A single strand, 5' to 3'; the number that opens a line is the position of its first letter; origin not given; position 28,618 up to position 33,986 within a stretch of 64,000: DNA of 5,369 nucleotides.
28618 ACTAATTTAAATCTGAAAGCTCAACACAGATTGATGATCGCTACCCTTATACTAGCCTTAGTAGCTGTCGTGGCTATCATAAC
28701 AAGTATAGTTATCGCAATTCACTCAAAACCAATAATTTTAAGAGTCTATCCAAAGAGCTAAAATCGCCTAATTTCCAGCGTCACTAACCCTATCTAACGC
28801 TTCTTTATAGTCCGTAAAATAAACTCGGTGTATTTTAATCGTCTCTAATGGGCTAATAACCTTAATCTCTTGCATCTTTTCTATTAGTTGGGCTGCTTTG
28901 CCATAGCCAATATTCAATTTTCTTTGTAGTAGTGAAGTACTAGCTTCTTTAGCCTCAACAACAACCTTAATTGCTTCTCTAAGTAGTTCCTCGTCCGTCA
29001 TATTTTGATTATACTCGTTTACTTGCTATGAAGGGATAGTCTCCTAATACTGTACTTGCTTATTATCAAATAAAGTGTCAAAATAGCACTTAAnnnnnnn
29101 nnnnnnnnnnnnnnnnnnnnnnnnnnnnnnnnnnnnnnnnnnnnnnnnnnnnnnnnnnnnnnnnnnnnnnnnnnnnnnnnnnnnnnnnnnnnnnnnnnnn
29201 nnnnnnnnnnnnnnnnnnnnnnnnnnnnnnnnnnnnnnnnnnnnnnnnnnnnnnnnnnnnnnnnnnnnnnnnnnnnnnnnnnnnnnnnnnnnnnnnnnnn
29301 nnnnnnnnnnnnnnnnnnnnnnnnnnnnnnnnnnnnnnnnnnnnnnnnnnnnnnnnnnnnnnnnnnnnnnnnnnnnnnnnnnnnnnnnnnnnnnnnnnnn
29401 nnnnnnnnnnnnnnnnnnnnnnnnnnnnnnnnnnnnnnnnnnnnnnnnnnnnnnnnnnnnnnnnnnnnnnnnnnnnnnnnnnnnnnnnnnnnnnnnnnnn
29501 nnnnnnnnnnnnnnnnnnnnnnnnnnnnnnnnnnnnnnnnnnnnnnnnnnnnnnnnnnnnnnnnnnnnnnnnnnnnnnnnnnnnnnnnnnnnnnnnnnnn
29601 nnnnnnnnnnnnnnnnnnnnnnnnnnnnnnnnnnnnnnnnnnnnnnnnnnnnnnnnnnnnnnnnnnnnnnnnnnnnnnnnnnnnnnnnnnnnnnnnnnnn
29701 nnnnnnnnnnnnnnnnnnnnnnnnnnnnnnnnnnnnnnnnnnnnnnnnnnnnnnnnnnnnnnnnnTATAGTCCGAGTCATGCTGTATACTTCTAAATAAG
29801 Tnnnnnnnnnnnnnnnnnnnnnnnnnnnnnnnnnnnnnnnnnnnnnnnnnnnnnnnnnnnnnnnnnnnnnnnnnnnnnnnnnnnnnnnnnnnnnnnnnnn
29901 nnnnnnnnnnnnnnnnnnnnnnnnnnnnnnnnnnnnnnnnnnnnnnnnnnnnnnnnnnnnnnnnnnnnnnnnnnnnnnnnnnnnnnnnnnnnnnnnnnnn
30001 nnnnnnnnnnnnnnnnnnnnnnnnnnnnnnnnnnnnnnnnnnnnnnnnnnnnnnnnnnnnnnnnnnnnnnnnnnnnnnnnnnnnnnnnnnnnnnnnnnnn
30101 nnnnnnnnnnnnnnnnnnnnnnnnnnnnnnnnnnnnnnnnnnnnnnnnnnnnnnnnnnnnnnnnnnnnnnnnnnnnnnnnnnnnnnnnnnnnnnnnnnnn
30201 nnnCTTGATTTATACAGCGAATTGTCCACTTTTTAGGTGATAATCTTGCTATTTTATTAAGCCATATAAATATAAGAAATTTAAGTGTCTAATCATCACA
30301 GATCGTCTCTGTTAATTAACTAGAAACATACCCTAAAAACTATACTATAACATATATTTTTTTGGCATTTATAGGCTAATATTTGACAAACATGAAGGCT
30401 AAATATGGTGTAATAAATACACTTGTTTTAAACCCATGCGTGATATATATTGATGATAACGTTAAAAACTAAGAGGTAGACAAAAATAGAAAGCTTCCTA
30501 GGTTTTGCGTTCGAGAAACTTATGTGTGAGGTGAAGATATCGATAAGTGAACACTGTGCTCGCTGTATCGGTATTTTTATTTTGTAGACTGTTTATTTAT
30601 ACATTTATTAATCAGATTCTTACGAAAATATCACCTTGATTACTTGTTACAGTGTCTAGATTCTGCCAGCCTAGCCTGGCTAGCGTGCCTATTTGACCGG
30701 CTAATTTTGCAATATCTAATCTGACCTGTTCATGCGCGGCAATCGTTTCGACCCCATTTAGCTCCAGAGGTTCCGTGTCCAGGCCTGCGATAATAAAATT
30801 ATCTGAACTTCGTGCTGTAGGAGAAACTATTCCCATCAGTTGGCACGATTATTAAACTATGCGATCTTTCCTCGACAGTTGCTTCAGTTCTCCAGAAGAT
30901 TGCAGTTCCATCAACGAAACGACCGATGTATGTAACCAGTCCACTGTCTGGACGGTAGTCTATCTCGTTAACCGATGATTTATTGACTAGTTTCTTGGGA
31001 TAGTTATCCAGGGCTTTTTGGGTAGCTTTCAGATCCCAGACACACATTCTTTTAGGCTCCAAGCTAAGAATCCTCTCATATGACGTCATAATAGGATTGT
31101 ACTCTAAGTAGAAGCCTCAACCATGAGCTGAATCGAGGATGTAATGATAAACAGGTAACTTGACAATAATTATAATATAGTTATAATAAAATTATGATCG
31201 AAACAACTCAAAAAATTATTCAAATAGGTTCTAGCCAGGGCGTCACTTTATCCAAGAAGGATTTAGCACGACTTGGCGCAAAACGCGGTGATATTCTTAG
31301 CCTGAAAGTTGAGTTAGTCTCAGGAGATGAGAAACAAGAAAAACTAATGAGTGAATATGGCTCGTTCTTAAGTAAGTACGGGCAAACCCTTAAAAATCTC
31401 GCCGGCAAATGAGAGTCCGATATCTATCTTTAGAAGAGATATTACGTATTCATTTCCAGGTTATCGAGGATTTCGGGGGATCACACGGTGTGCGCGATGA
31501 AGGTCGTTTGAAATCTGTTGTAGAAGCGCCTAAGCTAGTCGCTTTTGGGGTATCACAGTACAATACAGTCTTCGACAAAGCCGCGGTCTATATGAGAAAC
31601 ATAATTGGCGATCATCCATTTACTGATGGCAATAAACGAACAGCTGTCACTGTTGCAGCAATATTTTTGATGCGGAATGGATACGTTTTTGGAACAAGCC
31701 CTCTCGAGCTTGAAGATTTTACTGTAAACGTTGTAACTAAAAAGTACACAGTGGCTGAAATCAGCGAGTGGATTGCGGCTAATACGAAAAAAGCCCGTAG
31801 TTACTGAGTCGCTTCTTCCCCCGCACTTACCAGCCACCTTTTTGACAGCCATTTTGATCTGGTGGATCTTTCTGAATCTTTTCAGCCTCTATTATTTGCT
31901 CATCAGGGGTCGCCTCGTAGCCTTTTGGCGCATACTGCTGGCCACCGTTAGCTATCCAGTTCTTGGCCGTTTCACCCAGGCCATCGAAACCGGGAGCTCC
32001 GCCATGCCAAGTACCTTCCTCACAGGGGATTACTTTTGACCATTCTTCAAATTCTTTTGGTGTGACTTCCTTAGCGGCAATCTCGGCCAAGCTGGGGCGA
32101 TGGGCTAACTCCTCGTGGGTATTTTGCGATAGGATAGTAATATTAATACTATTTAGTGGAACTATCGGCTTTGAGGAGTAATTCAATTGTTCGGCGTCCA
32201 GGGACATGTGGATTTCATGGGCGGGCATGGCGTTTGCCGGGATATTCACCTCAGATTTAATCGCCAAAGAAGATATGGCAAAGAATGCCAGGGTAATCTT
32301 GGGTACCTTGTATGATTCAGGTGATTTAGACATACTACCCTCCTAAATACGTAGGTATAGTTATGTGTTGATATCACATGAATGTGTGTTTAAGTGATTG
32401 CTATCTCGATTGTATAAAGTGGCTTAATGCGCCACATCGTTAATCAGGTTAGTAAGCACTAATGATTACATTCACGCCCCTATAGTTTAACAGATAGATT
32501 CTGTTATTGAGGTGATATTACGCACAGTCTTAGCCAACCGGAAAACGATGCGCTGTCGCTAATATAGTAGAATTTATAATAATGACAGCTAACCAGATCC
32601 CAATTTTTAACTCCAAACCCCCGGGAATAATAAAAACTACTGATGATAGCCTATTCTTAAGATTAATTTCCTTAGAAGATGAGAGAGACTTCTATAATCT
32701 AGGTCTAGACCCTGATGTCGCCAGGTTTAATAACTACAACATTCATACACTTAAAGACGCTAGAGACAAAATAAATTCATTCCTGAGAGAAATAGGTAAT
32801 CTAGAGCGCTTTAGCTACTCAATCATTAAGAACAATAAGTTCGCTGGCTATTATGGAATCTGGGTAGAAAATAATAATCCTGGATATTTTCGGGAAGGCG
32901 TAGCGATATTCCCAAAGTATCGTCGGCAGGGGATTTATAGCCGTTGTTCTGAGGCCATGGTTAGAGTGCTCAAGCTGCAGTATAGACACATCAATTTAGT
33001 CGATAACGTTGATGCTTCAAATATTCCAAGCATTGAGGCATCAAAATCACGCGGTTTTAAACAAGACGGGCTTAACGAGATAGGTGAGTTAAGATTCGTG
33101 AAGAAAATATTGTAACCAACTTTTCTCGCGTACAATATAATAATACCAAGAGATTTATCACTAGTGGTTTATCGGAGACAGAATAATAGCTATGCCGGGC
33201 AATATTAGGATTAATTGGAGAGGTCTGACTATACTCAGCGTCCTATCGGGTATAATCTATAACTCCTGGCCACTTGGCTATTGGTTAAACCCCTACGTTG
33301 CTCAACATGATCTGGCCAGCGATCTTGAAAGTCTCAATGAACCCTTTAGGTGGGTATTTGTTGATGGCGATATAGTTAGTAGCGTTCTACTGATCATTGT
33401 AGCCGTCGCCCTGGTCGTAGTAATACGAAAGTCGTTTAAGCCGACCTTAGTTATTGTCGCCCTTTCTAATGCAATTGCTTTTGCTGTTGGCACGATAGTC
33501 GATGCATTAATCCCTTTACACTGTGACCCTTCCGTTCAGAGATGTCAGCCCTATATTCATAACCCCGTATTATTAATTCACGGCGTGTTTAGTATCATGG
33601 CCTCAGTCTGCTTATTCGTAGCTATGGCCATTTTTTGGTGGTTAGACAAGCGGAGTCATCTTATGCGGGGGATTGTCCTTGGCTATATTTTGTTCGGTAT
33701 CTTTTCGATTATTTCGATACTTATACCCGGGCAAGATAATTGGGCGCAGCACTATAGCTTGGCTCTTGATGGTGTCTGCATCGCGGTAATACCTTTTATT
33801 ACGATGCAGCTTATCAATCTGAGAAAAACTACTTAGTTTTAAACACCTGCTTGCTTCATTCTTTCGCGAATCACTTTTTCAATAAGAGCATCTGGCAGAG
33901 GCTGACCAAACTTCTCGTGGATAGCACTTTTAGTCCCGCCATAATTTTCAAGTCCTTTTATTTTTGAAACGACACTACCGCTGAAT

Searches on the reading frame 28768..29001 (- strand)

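Call 10: search_protein_families(library=pfam, proteins=[window:28768-29001:-], max_evalue=0.01)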
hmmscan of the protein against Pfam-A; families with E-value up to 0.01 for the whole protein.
window:28768-29001:- (77 aa): 1 family
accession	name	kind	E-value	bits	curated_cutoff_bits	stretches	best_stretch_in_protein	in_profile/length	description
PF09397.16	FtsK_gamma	-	4.5e-20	71.6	30.6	1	3-61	3-61/63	Ftsk gamma domain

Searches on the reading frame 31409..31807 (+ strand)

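Call 48: search_protein_families(library=pfam, proteins=[window:31409-31807:+], max_evalue=0.001)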
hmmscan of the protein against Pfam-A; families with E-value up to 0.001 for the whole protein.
window:31409-31807:+ (132 aa): 1 family
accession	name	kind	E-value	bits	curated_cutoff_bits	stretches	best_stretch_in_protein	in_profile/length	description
PF02661.23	Fic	-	7.2e-19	68.9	24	1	5-87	1-93/93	Fic/DOC family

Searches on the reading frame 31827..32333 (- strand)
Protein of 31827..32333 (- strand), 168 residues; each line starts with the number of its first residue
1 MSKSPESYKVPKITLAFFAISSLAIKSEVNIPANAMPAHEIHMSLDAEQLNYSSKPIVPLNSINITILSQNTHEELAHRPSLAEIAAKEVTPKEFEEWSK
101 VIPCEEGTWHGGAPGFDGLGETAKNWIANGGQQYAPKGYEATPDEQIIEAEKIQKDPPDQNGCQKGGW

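Call 48: search_protein_families(library=pfam, proteins=[window:31827-32333:-], max_evalue=0.001)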
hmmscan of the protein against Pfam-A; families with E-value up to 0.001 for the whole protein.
window:31827-32333:- (168 aa): 1 family
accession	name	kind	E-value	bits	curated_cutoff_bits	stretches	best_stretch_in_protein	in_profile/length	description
PF06737.19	Transglycosylas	-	1.3e-06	29.4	27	1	97-155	6-67/77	Transglycosylase-like domain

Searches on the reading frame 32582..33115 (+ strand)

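Call 48: search_protein_families(library=pfam, proteins=[window:32582-33115:+], max_evalue=0.001)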
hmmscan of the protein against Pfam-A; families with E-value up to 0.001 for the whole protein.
window:32582-33115:+ (177 aa): 2 families
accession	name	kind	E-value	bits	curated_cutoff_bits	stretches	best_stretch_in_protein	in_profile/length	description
PF13302.13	Acetyltransf_3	-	6.8e-12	46.7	25.4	1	24-160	2-138/138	Acetyltransferase (GNAT) domain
PF00583.31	Acetyltransf_1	-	2.5e-06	28.2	20.7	1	72-159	29-116/116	Acetyltransferase (GNAT) family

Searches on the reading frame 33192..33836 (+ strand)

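Call 49: search_protein_families(library=pfam, proteins=[window:33192-33836:+], max_evalue=0.001)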
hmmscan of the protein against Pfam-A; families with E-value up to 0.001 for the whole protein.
window:33192-33836:+ (214 aa): 1 family
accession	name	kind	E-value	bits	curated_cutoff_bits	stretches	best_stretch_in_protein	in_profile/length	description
PF06197.19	DUF998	-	3e-11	43.7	30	1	33-184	19-157/184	Protein of unknown function (DUF998)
